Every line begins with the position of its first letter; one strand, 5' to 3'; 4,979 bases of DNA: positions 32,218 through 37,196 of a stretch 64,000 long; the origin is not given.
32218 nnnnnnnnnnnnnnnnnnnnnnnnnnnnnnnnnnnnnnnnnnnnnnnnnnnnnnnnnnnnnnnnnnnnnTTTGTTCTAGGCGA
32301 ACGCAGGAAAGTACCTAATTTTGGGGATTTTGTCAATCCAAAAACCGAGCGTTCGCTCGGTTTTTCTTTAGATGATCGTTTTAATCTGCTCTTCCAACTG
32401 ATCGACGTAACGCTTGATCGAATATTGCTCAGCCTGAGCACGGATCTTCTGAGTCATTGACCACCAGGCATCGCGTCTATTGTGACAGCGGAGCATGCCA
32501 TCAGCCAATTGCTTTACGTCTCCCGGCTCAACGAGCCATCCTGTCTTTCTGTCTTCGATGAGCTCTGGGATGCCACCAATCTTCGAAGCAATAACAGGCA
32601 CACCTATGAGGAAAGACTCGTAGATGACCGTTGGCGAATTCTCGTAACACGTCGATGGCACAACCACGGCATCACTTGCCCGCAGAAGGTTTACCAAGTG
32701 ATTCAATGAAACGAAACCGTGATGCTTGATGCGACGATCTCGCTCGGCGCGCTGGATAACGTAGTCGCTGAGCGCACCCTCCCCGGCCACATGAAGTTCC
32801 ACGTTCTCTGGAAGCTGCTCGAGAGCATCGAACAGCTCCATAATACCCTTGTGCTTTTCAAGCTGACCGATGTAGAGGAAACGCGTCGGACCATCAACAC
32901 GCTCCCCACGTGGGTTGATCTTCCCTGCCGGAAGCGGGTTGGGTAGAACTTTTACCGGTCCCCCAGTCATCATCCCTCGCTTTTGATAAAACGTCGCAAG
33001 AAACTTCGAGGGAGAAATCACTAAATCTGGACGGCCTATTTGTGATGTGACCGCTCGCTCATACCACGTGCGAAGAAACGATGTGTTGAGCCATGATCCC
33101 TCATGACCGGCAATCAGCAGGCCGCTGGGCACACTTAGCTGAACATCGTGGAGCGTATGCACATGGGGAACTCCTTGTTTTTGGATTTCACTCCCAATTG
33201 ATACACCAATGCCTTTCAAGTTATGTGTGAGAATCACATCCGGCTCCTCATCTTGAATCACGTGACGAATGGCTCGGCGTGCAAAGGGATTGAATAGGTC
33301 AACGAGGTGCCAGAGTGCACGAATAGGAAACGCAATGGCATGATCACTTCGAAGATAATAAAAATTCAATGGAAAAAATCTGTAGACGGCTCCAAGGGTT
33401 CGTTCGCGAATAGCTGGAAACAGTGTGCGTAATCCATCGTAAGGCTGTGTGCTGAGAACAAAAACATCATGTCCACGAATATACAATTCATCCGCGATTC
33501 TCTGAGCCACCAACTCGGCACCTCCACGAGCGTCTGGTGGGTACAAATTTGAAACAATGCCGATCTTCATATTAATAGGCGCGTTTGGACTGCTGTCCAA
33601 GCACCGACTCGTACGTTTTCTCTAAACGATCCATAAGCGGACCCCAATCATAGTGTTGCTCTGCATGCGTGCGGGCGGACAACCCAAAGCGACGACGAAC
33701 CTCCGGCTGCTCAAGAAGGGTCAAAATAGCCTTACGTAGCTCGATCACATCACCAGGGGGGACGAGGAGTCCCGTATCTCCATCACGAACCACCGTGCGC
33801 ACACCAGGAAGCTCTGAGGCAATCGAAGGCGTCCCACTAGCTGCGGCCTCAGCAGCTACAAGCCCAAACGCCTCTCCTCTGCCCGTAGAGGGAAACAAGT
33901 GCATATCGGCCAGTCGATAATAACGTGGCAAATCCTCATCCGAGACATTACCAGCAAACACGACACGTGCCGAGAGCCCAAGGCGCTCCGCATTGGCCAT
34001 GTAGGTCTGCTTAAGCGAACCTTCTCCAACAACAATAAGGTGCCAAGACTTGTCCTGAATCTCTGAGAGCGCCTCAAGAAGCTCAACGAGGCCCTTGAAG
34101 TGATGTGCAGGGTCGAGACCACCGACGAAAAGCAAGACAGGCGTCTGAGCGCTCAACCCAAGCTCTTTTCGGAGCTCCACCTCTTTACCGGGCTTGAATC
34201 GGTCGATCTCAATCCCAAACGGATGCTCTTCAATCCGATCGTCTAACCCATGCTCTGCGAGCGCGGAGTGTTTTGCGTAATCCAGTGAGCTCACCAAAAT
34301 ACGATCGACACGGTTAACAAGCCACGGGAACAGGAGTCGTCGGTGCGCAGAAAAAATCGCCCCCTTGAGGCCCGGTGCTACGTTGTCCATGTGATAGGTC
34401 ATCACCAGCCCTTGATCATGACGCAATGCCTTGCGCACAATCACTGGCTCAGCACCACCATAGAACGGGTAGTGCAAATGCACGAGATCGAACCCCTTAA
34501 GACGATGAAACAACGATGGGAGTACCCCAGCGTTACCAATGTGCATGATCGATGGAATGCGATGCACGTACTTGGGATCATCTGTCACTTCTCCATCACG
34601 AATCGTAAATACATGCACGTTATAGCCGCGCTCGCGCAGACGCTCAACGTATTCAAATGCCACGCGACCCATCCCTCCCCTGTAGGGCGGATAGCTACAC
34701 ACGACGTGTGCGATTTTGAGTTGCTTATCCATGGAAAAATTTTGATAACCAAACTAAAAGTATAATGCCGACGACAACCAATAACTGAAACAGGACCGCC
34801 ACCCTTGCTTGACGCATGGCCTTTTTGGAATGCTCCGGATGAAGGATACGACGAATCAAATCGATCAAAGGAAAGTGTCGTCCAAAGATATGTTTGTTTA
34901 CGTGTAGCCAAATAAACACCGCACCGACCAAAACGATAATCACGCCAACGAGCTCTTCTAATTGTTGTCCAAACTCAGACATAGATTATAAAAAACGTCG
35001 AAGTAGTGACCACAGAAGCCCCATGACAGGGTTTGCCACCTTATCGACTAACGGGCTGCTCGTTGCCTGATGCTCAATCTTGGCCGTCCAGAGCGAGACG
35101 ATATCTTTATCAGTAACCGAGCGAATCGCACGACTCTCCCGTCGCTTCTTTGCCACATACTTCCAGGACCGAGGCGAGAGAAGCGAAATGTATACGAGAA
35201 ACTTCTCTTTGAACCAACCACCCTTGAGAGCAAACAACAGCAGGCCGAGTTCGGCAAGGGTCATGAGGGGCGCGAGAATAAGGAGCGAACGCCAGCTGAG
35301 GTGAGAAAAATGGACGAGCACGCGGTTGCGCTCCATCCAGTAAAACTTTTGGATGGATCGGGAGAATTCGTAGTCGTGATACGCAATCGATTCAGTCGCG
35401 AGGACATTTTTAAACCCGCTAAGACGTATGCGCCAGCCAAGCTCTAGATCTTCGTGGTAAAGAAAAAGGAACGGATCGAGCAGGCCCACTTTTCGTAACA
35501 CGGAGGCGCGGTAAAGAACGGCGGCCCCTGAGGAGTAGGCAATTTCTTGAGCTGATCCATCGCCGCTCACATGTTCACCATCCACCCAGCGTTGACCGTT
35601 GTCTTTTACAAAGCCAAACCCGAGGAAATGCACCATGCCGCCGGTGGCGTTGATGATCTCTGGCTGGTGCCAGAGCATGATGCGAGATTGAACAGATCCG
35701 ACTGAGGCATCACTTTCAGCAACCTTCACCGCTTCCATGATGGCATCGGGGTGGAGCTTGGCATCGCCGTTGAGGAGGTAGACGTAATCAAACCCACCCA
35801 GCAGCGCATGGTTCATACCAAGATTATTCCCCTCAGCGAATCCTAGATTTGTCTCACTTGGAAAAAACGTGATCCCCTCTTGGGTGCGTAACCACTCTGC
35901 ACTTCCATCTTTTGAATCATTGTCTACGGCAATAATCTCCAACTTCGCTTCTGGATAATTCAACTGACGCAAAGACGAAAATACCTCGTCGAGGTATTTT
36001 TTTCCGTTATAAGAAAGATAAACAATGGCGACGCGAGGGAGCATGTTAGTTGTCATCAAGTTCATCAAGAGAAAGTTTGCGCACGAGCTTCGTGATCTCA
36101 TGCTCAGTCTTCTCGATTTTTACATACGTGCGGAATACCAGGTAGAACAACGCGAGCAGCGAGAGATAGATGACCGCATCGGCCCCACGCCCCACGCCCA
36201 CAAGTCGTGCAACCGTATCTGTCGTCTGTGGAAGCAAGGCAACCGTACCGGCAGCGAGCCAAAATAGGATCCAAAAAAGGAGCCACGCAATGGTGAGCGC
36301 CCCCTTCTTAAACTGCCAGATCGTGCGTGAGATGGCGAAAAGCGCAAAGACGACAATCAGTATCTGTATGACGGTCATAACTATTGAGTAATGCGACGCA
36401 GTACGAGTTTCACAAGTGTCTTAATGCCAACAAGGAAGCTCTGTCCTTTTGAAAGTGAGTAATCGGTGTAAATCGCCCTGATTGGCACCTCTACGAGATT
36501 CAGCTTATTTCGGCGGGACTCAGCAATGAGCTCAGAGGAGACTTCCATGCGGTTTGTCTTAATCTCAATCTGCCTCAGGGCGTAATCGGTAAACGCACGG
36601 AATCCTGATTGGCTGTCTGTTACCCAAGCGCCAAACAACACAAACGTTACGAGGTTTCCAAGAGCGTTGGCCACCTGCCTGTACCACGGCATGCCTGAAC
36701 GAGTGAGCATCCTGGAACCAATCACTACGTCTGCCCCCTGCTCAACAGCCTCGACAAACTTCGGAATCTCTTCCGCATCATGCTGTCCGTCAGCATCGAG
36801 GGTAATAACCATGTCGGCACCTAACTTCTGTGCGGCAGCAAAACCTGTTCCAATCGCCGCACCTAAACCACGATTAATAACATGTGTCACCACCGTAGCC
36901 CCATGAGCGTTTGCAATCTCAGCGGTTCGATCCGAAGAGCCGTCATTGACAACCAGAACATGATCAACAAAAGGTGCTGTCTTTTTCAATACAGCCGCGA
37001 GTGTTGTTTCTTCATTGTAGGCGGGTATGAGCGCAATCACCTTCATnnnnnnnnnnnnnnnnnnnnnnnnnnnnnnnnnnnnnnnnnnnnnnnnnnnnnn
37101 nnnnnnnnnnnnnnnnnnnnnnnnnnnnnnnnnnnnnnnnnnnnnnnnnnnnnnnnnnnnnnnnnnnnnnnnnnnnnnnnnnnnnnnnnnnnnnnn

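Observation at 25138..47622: Candidate protein O-glycosylation system: PMT/ArnT-like GT-C transferase, Ppm1/DPM1-like GT2 and Wzy_C protein next to a 1232-aa Ser/Thr-rich surface protein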

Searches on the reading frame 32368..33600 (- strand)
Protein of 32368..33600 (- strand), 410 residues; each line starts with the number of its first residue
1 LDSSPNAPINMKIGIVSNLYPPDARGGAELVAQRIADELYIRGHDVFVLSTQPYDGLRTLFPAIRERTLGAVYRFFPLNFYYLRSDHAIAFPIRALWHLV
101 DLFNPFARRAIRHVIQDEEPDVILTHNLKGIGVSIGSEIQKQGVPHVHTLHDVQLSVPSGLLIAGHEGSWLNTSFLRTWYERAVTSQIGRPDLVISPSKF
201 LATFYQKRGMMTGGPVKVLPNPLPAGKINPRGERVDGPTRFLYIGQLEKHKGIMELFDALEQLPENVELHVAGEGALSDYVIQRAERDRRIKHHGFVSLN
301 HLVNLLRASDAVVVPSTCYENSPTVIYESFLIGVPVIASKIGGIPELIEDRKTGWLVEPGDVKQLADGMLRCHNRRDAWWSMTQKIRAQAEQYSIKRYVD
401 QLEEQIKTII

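Call 3: search_protein_families(library=pfam, proteins=[window:32368-33600:-], max_evalue=0.01)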
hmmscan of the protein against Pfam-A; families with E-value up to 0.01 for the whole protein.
window:32368-33600:- (410 aa): 4 families
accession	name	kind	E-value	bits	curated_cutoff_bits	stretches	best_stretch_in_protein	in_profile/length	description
PF00534.26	Glycos_transf_1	-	8.1e-29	100.8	26.4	1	234-376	11-159/172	Glycosyl transferases group 1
PF13692.12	Glyco_trans_1_4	-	3.2e-28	99.2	27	1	240-372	3-139/142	Glycosyl transferases group 1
PF13439.12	Glyco_transf_4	-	5.6e-17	62.7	28.5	1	26-222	2-165/170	Glycosyltransferase Family 4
PF13579.12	Glyco_trans_4_4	-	6.3e-14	53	29.7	1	26-221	1-157/158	Glycosyl transferase 4-like domain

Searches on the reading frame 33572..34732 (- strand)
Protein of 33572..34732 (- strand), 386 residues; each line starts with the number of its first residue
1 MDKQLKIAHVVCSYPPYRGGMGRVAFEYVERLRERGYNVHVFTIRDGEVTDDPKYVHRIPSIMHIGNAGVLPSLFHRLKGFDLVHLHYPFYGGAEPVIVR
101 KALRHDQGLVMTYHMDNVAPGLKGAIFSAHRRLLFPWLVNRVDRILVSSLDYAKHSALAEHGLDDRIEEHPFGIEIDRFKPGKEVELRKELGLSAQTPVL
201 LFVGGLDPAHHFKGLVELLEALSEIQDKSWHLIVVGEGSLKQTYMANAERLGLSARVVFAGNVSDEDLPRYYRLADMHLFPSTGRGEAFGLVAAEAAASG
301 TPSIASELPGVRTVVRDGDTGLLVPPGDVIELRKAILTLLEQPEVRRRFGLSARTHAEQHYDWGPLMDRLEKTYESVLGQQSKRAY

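Call 3: search_protein_families(library=pfam, proteins=[window:33572-34732:-], max_evalue=0.01)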
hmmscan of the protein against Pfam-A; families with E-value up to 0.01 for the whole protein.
window:33572-34732:- (386 aa): 7 families
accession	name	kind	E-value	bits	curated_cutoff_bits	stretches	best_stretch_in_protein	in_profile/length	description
PF00534.26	Glycos_transf_1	-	4.5e-37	127.7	26.4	1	186-354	4-170/172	Glycosyl transferases group 1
PF13692.12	Glyco_trans_1_4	-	1.6e-34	119.7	27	1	198-341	2-141/142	Glycosyl transferases group 1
PF13439.12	Glyco_transf_4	-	2.4e-16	60.7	28.5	1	19-178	2-170/170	Glycosyltransferase Family 4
PF13579.12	Glyco_trans_4_4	-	4.5e-11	43.8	29.7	1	19-157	1-143/158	Glycosyl transferase 4-like domain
PF13524.12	Glyco_trans_1_2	-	9.5e-09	35.8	25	1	218-370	5-142/144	Glycosyl transferase-like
PF20706.3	GT4-conflict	-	6.1e-08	32.5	26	1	166-363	164-378/385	Family 4 Glycosyltransferase in conflict systems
PF13477.12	Glyco_trans_4_2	-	0.0025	18.4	23.4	1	26-147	14-137/139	Glycosyl transferase 4-like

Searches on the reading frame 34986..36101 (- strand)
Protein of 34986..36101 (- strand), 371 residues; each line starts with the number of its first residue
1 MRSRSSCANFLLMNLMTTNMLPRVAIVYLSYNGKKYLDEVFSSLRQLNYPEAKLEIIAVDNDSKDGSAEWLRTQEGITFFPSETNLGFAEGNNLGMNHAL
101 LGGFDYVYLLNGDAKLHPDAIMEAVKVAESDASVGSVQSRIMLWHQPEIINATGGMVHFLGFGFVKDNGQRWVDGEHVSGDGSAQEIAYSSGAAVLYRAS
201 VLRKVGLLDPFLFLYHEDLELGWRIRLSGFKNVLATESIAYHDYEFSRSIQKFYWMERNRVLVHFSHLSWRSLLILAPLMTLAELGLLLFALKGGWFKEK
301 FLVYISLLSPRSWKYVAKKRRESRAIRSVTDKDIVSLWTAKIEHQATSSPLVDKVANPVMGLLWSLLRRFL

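Call 3: search_protein_families(library=pfam, proteins=[window:34986-36101:-], max_evalue=0.01)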
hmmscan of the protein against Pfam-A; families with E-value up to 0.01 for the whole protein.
window:34986-36101:- (371 aa): 3 families
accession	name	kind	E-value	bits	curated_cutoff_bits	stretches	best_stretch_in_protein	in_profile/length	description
PF00535.33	Glycos_transf_2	-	3.2e-14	53.6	23.3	1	29-140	5-118/168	Glycosyl transferase family 2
PF13641.12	Glyco_tranf_2_3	-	2.4e-12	47.8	27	1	22-243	1-212/230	Glycosyltransferase like family 2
PF13704.12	Glyco_tranf_2_4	-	0.0023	18.8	27.5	1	55-100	21-66/98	Glycosyl transferase family 2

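Call 10: search_protein_families(library=ncbifam, proteins=[window:34986-36101:-], max_evalue=0.1)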
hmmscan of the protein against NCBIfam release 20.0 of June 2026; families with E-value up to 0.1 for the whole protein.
window:34986-36101:- (371 aa): 14 families
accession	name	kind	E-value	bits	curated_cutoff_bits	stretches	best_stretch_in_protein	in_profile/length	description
TIGR03937.1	PgaC_IcaA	equivalog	1.3e-12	47.4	422.3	1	16-138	39-160/407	poly-beta-1,6-N-acetyl-D-glucosamine synthase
NF050113.1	gal_furan_GlfT1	equivalog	9.1e-11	41.6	330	1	38-233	12-197/290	galactofuranosyltransferase GlfT1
TIGR03111.1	glyc2_xrt_Gpos1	hypoth_equivalog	9.3e-11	41.2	363.95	1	13-241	40-265/439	TIGR03111 family XrtG-associated glycosyltransferase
NF041875.1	EPS_EpsD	equivalog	7.4e-10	38.7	370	2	184-258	150-219/325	exopolysaccharide biosynthesis glycosyltransferase EpsD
TIGR01556.1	rhamnosyltran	subfamily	3.9e-09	36.1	200.55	1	50-231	18-189/281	rhamnosyltransferase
NF038302.1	EPS_HpsE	equivalog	4.9e-06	25.7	300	1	25-142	4-125/307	hormogonium polysaccharide biosynthesis glycosyltransferase HpsE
TIGR03965.1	mycofact_glyco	equivalog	2.3e-05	23.5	280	1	16-99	68-153/467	mycofactocin biosynthesis glycosyltransferase MftF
NF047683.1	TeichurnBiosyTuaG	equivalog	2.4e-05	24.1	400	1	19-126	3-109/252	teichuronic acid biosynthesis protein TuaG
TIGR04283.1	glyco_like_mftF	equivalog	2.5e-05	24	182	1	29-140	6-110/221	TIGR04283 family arsenosugar biosynthesis glycosyltransferase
TIGR04009.1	wcaE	equivalog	7.5e-05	22.1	369.2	1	25-130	4-109/248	colanic acid biosynthesis glycosyltransferase WcaE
NF007482.0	PRK10073.1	equivalog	8.6e-05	21.7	423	1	19-131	3-113/334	glycosyltransferase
TIGR03469.1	HpnB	hypoth_equivalog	8.9e-05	21.7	379.25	1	17-73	39-94/386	hopene-associated glycosyltransferase HpnB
NF045692.1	OglycostaseCruG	equivalog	0.064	12.2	600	0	12-73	31-90/386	2'-O-glycosyltransferase CruG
NF007986.1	PRK10714.1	equivalog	0.069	12.1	529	1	21-134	5-121/316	undecaprenyl-phosphate 4-deoxy-4-formamido-L-arabinose transferase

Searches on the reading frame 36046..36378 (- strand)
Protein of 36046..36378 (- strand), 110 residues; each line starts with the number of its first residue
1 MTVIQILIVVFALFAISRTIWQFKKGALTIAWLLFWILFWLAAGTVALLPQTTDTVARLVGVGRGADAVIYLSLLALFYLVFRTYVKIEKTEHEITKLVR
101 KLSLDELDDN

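Call 4: search_protein_families(library=pfam, proteins=[window:36046-36378:-], max_evalue=0.01)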
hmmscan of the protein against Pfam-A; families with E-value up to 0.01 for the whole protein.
window:36046-36378:- (110 aa): 1 family
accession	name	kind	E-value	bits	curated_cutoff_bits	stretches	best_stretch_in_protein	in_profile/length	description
PF10066.14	DUF2304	-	1.9e-25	89.6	25.5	1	3-106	1-104/106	Uncharacterized conserved protein (DUF2304)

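Call 10: search_protein_families(library=ncbifam, proteins=[window:36046-36378:-], max_evalue=0.1)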
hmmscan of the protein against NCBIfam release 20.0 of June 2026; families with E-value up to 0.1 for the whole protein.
window:36046-36378:- (110 aa): 1 family
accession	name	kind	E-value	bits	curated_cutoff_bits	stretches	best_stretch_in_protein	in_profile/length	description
NF042915.1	MAB_1171c_fam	subfamily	0.058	12.4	100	1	7-82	3-77/362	MAB_1171c family putative transporter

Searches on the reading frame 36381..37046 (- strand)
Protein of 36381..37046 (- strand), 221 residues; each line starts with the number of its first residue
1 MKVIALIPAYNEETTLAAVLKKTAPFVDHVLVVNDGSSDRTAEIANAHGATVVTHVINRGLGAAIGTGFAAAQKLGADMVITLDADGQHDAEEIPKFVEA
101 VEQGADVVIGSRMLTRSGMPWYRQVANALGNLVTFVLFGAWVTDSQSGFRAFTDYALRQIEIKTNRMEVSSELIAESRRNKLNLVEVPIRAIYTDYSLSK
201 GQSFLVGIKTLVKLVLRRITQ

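Call 3: search_protein_families(library=pfam, proteins=[window:36381-37046:-], max_evalue=0.01)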
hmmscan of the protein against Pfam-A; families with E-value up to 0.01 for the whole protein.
window:36381-37046:- (221 aa): 3 families
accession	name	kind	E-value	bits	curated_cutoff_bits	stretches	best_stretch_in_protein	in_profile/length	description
PF00535.33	Glycos_transf_2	-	8.5e-26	91.3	23.3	1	6-133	3-140/168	Glycosyl transferase family 2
PF12804.13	NTP_transf_3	-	1.4e-05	25.8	27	1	10-111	21-122/160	MobA-like NTP transferase domain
PF13704.12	Glyco_tranf_2_4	-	0.00046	21.1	27.5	1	11-86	2-81/98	Glycosyl transferase family 2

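Call 10: search_protein_families(library=ncbifam, proteins=[window:36381-37046:-], max_evalue=0.1)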
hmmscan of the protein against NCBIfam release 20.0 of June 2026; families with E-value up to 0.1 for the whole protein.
window:36381-37046:- (221 aa): 19 families
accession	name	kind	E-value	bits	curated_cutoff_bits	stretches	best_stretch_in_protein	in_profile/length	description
NF058614.1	PPMAGASynPpgS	equivalog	1.1e-42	145.9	370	1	5-218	4-223/226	polyprenyl-phospho-N-acetylgalactosaminyl synthase PpgS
TIGR04182.1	glyco_TIGR04182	equivalog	5.8e-30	104.7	325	1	3-190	2-189/293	S-layer glycoprotein N-glycosyltransferase AglJ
NF041391.1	DPhHxTase_Halo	equivalog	1.2e-26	93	375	1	9-190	3-182/213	dolichyl-phosphate hexose transferase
NF007986.1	PRK10714.1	equivalog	1.1e-18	67.3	529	1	2-155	7-167/316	undecaprenyl-phosphate 4-deoxy-4-formamido-L-arabinose transferase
NF047588.1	GlcsyltransPgfSStrep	equivalog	7.9e-11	41.7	500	1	1-160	1-167/308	glycosyltransferase PgfS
NF010496.0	PRK13915.1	equivalog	7e-10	38.5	262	1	3-89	33-129/307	glucosyl-3-phosphoglycerate synthase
TIGR04283.1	glyco_like_mftF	equivalog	1e-08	35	182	1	6-93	4-89/221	TIGR04283 family arsenosugar biosynthesis glycosyltransferase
TIGR03937.1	PgaC_IcaA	equivalog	2.4e-08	33.3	422.3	1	3-107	47-156/407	poly-beta-1,6-N-acetyl-D-glucosamine synthase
NF041865.1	EpsU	equivalog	6.7e-08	31.9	700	1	5-108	43-154/394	exopolysaccharide biosynthesis GT2 family glycosyltransferase EpsU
TIGR03469.1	HpnB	hypoth_equivalog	2.1e-07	30.3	379.25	1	2-114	45-172/386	hopene-associated glycosyltransferase HpnB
NF041875.1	EPS_EpsD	equivalog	3.4e-06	26.7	370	1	7-126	5-133/325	exopolysaccharide biosynthesis glycosyltransferase EpsD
NF050113.1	gal_furan_GlfT1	equivalog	5.3e-06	26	330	1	15-99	17-102/290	galactofuranosyltransferase GlfT1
TIGR01556.1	rhamnosyltran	subfamily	6.8e-06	25.5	200.55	1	14-125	8-124/281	rhamnosyltransferase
TIGR03965.1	mycofact_glyco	equivalog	4e-05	22.7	280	1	4-88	77-166/467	mycofactocin biosynthesis glycosyltransferase MftF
NF007482.0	PRK10073.1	equivalog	0.00065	18.8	423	1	5-90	10-99/334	glycosyltransferase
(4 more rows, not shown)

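Call 56: search_solved_structures(query=window:36381-37046:-, max_evalue=0.00001)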
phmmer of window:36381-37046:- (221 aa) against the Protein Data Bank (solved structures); distinct sequences matched with E-value up to 0.00001: 8.
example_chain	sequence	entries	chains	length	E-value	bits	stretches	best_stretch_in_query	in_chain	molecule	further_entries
5mlz_A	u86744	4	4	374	8.4e-17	64.7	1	1-190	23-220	Dolichol monophosphate mannose synthase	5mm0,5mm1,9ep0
9hwj_A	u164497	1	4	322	2.1e-14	56.9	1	2-153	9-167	Undecaprenyl-phosphate 4-deoxy-4-formamido-L-arabinose transferase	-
9bhc_C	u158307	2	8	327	3e-13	53.1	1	2-144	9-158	Undecaprenyl-phosphate 4-deoxy-4-formamido-L-arabinose transferase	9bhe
8vxh_A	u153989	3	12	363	3.9e-13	52.7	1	2-143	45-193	Undecaprenyl-phosphate 4-deoxy-4-formamido-L-arabinose transferase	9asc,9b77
5eke_A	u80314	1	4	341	2.1e-06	30.8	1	5-126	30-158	Uncharacterized glycosyltransferase sll0501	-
5ekp_C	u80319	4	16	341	2.1e-06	30.8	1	5-126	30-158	Uncharacterized glycosyltransferase sll0501 | Glycosyltransferase sll0501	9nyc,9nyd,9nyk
9nye_A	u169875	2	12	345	2.2e-06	30.7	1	5-126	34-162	Glycosyltransferase sll0501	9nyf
22ao_A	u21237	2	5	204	3.1e-06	30.3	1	5-106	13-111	GmaR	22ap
